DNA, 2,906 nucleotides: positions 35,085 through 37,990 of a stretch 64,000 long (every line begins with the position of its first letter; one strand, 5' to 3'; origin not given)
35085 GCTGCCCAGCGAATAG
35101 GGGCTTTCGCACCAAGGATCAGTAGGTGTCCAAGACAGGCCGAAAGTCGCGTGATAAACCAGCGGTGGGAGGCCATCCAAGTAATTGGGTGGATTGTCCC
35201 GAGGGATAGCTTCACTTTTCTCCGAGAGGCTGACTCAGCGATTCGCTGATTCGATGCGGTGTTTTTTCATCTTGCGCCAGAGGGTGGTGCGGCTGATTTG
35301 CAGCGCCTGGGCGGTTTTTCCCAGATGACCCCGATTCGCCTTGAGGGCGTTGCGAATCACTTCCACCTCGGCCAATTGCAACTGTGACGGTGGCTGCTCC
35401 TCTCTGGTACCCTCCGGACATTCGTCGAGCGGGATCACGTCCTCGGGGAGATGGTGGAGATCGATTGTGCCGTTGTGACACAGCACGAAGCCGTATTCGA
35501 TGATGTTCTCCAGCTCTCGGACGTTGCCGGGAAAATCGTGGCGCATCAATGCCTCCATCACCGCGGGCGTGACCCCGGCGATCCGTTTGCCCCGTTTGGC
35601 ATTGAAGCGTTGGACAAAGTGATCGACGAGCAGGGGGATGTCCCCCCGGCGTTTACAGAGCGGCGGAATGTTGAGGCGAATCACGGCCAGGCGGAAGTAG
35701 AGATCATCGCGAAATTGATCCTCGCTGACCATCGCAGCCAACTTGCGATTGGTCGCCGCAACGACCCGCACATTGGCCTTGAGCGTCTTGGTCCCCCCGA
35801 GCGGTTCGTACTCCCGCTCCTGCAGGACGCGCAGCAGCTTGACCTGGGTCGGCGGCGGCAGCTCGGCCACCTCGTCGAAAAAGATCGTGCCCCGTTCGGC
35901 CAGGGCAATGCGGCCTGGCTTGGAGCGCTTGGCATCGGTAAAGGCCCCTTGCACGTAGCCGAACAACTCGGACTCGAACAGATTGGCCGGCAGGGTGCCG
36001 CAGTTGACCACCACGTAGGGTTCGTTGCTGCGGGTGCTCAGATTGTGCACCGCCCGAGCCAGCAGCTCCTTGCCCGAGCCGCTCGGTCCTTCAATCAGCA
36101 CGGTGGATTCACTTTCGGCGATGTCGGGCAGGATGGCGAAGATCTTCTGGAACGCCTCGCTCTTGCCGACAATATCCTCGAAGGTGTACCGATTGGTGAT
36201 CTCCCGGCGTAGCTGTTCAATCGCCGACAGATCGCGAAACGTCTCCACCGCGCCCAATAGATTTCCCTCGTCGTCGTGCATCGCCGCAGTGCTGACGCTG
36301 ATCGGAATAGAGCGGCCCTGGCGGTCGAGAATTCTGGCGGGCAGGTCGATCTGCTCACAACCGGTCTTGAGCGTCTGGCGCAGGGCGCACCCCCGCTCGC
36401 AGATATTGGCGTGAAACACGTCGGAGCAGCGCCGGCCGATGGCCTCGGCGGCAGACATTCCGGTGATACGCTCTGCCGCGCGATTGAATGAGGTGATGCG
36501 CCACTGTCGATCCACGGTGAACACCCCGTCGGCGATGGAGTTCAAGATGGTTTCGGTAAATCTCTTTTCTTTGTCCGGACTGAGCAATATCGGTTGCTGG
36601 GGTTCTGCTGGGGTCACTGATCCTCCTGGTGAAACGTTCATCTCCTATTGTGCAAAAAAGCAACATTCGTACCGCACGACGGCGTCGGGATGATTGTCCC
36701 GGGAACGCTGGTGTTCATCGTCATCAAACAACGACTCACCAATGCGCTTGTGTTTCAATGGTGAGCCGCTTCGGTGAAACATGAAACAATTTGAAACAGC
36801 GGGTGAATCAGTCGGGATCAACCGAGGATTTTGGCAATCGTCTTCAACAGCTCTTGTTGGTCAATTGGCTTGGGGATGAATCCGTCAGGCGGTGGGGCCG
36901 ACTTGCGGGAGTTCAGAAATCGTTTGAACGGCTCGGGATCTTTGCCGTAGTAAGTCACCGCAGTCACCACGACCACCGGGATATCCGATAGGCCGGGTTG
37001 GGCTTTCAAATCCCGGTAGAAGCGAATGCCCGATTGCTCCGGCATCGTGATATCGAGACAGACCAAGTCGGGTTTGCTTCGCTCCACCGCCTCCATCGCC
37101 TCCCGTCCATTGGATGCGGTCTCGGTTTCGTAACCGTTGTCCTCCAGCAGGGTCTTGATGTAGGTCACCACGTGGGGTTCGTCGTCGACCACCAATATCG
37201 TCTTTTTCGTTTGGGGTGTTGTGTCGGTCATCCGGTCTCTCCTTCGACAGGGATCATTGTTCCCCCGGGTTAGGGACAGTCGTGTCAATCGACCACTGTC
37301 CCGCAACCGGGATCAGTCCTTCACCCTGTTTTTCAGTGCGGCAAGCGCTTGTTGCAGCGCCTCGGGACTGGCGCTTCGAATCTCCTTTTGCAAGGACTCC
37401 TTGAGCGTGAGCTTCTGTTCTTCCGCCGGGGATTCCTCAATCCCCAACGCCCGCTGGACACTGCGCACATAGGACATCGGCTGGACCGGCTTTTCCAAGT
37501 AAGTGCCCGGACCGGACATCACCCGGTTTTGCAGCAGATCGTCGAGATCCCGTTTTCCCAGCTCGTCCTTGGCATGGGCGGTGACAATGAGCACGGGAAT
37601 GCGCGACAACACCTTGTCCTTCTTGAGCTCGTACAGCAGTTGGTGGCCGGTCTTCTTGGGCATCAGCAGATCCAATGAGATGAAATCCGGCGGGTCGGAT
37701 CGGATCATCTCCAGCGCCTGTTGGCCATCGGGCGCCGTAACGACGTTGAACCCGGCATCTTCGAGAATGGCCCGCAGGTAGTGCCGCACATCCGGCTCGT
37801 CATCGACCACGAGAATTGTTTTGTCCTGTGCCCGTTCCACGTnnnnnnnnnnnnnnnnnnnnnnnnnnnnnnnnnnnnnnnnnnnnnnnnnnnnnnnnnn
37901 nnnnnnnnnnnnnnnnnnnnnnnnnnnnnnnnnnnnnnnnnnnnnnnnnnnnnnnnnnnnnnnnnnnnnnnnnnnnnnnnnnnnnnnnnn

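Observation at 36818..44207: Sigma-54-driven operon encoding a DsrMKJOP/Hmc-like membrane redox complex (NrfD subunit fused to a hexaheme cytochrome c) co-transcribed with a PAS kinase and two receivers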

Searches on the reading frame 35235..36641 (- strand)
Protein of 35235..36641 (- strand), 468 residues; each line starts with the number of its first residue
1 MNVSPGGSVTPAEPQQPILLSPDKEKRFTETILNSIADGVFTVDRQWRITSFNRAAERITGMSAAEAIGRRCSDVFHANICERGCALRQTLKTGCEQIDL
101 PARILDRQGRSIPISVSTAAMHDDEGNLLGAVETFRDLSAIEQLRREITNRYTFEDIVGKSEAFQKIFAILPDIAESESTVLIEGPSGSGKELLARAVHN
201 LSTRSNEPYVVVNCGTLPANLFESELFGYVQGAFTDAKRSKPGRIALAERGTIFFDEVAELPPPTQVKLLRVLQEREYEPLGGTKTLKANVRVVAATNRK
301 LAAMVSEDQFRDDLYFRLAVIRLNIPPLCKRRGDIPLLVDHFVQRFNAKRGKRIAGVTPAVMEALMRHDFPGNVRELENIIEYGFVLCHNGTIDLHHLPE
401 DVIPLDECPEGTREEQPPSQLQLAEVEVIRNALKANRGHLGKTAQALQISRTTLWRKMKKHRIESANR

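Call 3: search_protein_families(library=pfam, proteins=[window:35235-36641:-], max_evalue=0.01)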
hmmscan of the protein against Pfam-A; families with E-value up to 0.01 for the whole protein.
window:35235-36641:- (468 aa): 16 families
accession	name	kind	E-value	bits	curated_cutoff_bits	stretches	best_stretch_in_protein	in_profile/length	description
PF00158.32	Sigma54_activat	-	6.7e-64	215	20.2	1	157-323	1-167/168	Sigma-54 interaction domain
PF25601.1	AAA_lid_14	-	2e-26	92.1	27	1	330-402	2-74/87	AAA+ ATPase lid domain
PF14532.12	Sigma54_activ_2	-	9.3e-23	81.4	25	1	158-328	1-138/138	Sigma-54 interaction domain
PF13426.13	PAS_9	-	3.1e-16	60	27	1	38-139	2-102/103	PAS domain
PF00989.32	PAS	-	1.4e-14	54.5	22.6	1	29-137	3-112/113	PAS fold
PF08448.16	PAS_4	-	9.8e-13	48.7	23.1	1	33-140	1-107/110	PAS fold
PF02954.25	HTH_8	-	1.5e-11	44.2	22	1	423-461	4-42/42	Bacterial regulatory protein, Fis family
PF07728.20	AAA_5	-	6.8e-11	42.8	22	1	181-300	2-124/139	AAA domain (dynein-related subfamily)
PF01078.27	Mg_chelatase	-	8.6e-08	32.3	20.3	1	238-302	95-161/207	Magnesium chelatase, subunit ChlI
PF13188.13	PAS_8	-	1.4e-07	31.6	21.8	1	29-83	3-57/65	PAS domain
PF13596.12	PAS_10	-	5.9e-07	30.5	22.1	1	31-138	3-105/106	PAS domain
PF00004.35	AAA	-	2.3e-06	28.5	21.2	1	181-300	1-111/131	ATPase family associated with various cellular activities (AAA)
PF08447.18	PAS_3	-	0.00018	22.2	25.6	1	51-129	3-83/89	PAS fold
PF07724.20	AAA_2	-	0.00038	21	27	1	178-306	3-132/166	AAA domain (Cdc48 subfamily)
PF07726.17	AAA_3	-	0.0027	18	27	1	181-298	2-111/131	ATPase family associated with various cellular activities (AAA)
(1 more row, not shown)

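Call 6: search_protein_families(library=ncbifam, proteins=[window:35235-36641:-], max_evalue=0.001)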
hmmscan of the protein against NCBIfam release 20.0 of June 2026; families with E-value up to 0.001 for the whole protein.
window:35235-36641:- (468 aa): 40 families (the best 25 are shown)
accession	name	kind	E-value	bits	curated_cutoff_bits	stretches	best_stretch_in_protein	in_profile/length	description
NF041552.1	TF_PrdR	equivalog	2.5e-107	359.6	795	1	22-461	129-576/577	sigma-54 dependent transcriptional regulator PrdR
TIGR01817.1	nifA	equivalog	1.6e-94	317.6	528.85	1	148-413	189-450/534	nif-specific transcriptional activator NifA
NF008469.0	PRK11361.1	equivalog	3.1e-92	309.7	714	1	140-466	128-459/461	acetoacetate metabolism transcriptional regulator AtoC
TIGR02915.1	PEP_resp_reg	equivalog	9.3e-88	295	502.6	1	139-463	120-444/445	PEP-CTERM-box response regulator transcription factor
NF038308.1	RNA_repair_RtcR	equivalog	2.2e-86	290.8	650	1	139-428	164-464/530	RNA repair transcriptional activator RtcR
NF003451.0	PRK05022.1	equivalog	1e-83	281.8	476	1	150-463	185-510/512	nitric oxide reductase transcriptional regulator NorR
TIGR01818.1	ntrC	equivalog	7.3e-83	278.9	558.6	1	150-404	129-383/463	nitrogen regulation protein NR(I)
TIGR02329.1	propionate_PrpR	equivalog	2.2e-82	277.4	499.2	1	141-460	197-526/526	propionate catabolism operon regulatory protein PrpR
NF007689.0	PRK10365.1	equivalog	2.2e-80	270.6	760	1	156-458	140-439/441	sigma-54-dependent response regulator transcription factor ZraR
NF011958.0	PRK15429.1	equivalog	1.5e-79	268.4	830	1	150-464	374-687/692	formate hydrogenlyase transcriptional activator FlhA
NF008485.2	PRK11388.1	equivalog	6.1e-78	262.7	551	1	30-466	213-640/643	dihydroxyacetone kinase operon transcriptional regulator DhaR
NF041906.1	V4R_TF_MobR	exception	6.9e-78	262.5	999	1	146-460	223-543/544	phenol degradation transcriptional regulator MobR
NF011953.0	PRK15424.1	equivalog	3.7e-75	253.5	703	1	143-462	207-535/538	propionate catabolism operon regulatory protein PrpR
NF051870.1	NAssimRespRegNtrX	equivalog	1.1e-72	245.4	600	1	136-460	123-449/452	nitrogen assimilation response regulator NtrX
TIGR02974.1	phageshock_pspF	equivalog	7.8e-72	242.3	443.55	1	157-391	1-236/336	phage shock protein operon transcriptional activator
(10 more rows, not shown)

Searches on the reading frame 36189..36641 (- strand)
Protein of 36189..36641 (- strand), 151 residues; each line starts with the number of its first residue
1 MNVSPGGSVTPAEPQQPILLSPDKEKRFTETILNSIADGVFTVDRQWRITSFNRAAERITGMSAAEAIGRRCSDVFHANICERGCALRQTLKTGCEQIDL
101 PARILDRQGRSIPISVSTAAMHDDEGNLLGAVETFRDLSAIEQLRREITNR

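Call 73: search_solved_structures(query=window:36189-36641:-, max_evalue=1, show_alignments=2)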
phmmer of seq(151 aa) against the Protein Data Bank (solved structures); distinct sequences matched with E-value up to 1: 32.
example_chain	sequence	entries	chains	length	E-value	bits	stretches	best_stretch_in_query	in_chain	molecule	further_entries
3a0r_A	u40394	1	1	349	7.2e-05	26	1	26-75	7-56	Sensor protein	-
5xgb_A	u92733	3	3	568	0.00011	25.4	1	22-141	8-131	Uncharacterized protein | Uncharacterized protein PA0861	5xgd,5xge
9iuz_B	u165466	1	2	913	0.00055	23.1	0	36-139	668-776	Phytochrome B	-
9irk_C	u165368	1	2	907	0.00055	23.1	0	36-139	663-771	Phytochrome B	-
7rzw_A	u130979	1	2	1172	0.00078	22.6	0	36-139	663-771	Phytochrome B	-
8yb4_B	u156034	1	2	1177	0.00079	22.6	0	36-139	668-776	phytochrome B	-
9itf_C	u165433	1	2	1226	0.00086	22.5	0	36-139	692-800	Phytochrome B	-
9jlb_A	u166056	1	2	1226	0.00086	22.5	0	36-139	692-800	Phytochrome B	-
4mn5_A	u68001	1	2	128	0.002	21.3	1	21-75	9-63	Sensor protein kinase WalK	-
7duc_A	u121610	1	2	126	0.0045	20.1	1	21-72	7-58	Sensor protein kinase WalK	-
1dp6_A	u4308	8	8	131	0.0055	19.8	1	30-75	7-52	FIXL PROTEIN | SENSOR PROTEIN FIXL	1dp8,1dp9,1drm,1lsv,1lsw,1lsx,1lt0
1y28_A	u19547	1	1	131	0.0056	19.8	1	30-75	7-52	Sensor protein fixL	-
2cmn_A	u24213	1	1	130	0.0059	19.8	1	30-75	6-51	SENSOR PROTEIN FIXL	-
8js5_A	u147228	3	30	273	0.012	18.7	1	29-73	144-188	Sensor protein FixL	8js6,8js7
2w0n_A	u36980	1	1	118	0.027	17.6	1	30-137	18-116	SENSOR PROTEIN DCUS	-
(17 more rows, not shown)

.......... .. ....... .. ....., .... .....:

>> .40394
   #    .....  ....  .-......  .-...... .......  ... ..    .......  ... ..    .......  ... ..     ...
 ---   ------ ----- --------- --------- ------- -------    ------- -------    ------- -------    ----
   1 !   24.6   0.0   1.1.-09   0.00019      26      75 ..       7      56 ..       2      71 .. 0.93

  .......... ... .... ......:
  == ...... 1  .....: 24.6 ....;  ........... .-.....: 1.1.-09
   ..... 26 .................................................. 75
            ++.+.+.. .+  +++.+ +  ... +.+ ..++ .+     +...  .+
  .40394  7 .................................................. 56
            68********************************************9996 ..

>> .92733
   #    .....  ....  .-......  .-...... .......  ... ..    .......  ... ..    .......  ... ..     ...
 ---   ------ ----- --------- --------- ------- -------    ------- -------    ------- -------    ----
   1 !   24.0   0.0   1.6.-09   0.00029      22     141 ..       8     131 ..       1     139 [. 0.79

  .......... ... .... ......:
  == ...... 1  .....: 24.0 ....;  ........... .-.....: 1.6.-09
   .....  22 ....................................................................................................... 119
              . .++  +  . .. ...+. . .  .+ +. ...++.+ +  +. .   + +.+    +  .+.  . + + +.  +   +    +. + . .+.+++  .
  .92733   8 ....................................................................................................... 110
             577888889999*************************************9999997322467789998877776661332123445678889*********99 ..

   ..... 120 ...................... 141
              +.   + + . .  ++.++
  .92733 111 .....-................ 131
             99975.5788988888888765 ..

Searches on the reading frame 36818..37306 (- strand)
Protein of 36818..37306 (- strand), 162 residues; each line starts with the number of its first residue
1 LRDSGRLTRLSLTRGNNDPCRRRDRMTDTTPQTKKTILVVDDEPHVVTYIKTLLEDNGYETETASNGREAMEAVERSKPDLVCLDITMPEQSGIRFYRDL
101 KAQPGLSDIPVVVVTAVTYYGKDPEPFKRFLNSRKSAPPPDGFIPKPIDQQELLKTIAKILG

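Call 3: search_protein_families(library=pfam, proteins=[window:36818-37306:-], max_evalue=0.01)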
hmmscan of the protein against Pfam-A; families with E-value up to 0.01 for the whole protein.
window:36818-37306:- (162 aa): 1 family
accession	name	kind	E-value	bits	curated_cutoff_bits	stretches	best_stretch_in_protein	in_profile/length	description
PF00072.30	Response_reg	-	5.9e-24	84.8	30.2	1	37-157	1-110/111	Response regulator receiver domain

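Call 6: search_protein_families(library=ncbifam, proteins=[window:36818-37231:-], max_evalue=0.001)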
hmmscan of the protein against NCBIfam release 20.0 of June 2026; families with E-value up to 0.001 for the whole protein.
window:36818-37231:- (137 aa): 90 families (the best 25 are shown)
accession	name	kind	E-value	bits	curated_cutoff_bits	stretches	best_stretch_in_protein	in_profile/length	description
NF045717.1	DVU0259_DivK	exception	3.8e-30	104.4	160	1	9-92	2-85/117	DVU0259 family response regulator domain-containing protein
TIGR02154.1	PhoB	equivalog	1e-18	67.5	296.2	1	9-93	2-86/226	phosphate regulon transcriptional regulator PhoB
NF007135.0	PRK09581.1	equivalog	1.7e-18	66.7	474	1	11-130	4-114/457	PleD family two-component system response regulator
NF045944.1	ResRegRpaBCyano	equivalog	6.2e-17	61.7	330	1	13-93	1-78/229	response regulator transcription factor RpaB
NF040689.1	MtrAB_MtrA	equivalog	8.2e-17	61.3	300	1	12-132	1-109/219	MtrAB system response regulator MtrA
NF008318.0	PRK11107.1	equivalog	3.6e-16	58.4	890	1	6-134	664-783/920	two-component sensor histidine kinase BarA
NF041866.1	EpsW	equivalog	1.1e-15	57.4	200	1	9-136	5-125/131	exopolysaccharide biosynthesis response regulator EpsW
NF040534.1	resp_reg_YycF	equivalog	4.3e-15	55.6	340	1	10-92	1-80/231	response regulator YycF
NF007969.0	PRK10693.1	equivalog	6e-15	55.1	329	1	5-92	3-88/337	two-component system response regulator RssB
NF053854.1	RespRegPhoBBctds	equivalog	8.1e-15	54.8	270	1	12-92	1-80/225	two-component system response regulator PhoB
NF007982.1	PRK10710.1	equivalog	1.5e-14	54.1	380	1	7-93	5-88/235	envelope stress response regulator BaeR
NF008469.0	PRK11361.1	equivalog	5.2e-14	51.8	714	1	8-92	3-85/461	acetoacetate metabolism transcriptional regulator AtoC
NF008296.0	PRK11083.1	equivalog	1.2e-13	51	273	1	8-91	2-82/228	two-component system response regulator CreB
NF011695.0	PRK15115.1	equivalog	1.8e-13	50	763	1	8-135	5-121/445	two-component system response regulator GlrR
NF007005.1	PRK09468.1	equivalog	6.6e-13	48.6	331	1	8-136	2-119/237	osmolarity response regulator transcription factor OmpR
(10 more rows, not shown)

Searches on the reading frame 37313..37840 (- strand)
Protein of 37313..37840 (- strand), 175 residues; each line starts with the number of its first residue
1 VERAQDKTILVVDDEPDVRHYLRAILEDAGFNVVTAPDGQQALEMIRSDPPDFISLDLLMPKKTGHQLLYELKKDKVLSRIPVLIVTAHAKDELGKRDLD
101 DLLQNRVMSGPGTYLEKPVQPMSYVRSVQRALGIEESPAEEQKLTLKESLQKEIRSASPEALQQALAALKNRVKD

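Call 3: search_protein_families(library=pfam, proteins=[window:37313-37840:-], max_evalue=0.01)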
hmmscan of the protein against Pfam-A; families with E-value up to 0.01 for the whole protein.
window:37313-37840:- (175 aa): 1 family
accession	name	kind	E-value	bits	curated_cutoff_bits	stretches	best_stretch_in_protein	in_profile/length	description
PF00072.30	Response_reg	-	4.3e-22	78.8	30.2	1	9-98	1-88/111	Response regulator receiver domain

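Call 6: search_protein_families(library=ncbifam, proteins=[window:37313-37840:-], max_evalue=0.001)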
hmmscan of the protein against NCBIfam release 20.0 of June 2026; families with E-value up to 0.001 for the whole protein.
window:37313-37840:- (175 aa): 92 families (the best 25 are shown)
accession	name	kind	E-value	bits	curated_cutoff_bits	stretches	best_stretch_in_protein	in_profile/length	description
NF045717.1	DVU0259_DivK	exception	7.7e-22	77.7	160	1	7-89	3-85/117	DVU0259 family response regulator domain-containing protein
TIGR02154.1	PhoB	equivalog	5.2e-18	65.2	296.2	1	7-129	3-117/226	phosphate regulon transcriptional regulator PhoB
NF045944.1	ResRegRpaBCyano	equivalog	7.1e-18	64.8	330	1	10-122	1-102/229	response regulator transcription factor RpaB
NF051870.1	NAssimRespRegNtrX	equivalog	1.1e-17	64.1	600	1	8-164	3-153/452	nitrogen assimilation response regulator NtrX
NF007135.0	PRK09581.1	equivalog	3.2e-17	62.5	474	1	8-128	4-119/457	PleD family two-component system response regulator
NF047793.1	ResRegPgtA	equivalog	1.1e-16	60.8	650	1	5-158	4-146/414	two-component system response regulator PgtA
NF045505.1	RR_RssB_Pseudo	equivalog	3.8e-16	59.1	700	1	6-147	5-137/394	two-component system response regulator RssB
NF040534.1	resp_reg_YycF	equivalog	2.6e-15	56.3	340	1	7-143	1-126/231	response regulator YycF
NF008199.0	PRK10955.1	equivalog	3.3e-15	56.7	341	1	8-131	3-114/232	envelope stress response regulator transcription factor CpxR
NF040689.1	MtrAB_MtrA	equivalog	3.3e-15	56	300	1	9-144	1-124/219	MtrAB system response regulator MtrA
NF041866.1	EpsW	equivalog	4.1e-15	55.5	200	1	4-132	3-125/131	exopolysaccharide biosynthesis response regulator EpsW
NF007901.0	PRK10610.1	equivalog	5.9e-15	55.5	189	1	7-93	6-93/129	chemotaxis response regulator CheY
NF008469.0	PRK11361.1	equivalog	1.7e-14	53.4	714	1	6-144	4-132/461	acetoacetate metabolism transcriptional regulator AtoC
TIGR01818.1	ntrC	equivalog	5e-14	51.9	558.6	1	9-164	1-145/463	nitrogen regulation protein NR(I)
NF053854.1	RespRegPhoBBctds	equivalog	5.1e-14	52.2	270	1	9-119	1-102/225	two-component system response regulator PhoB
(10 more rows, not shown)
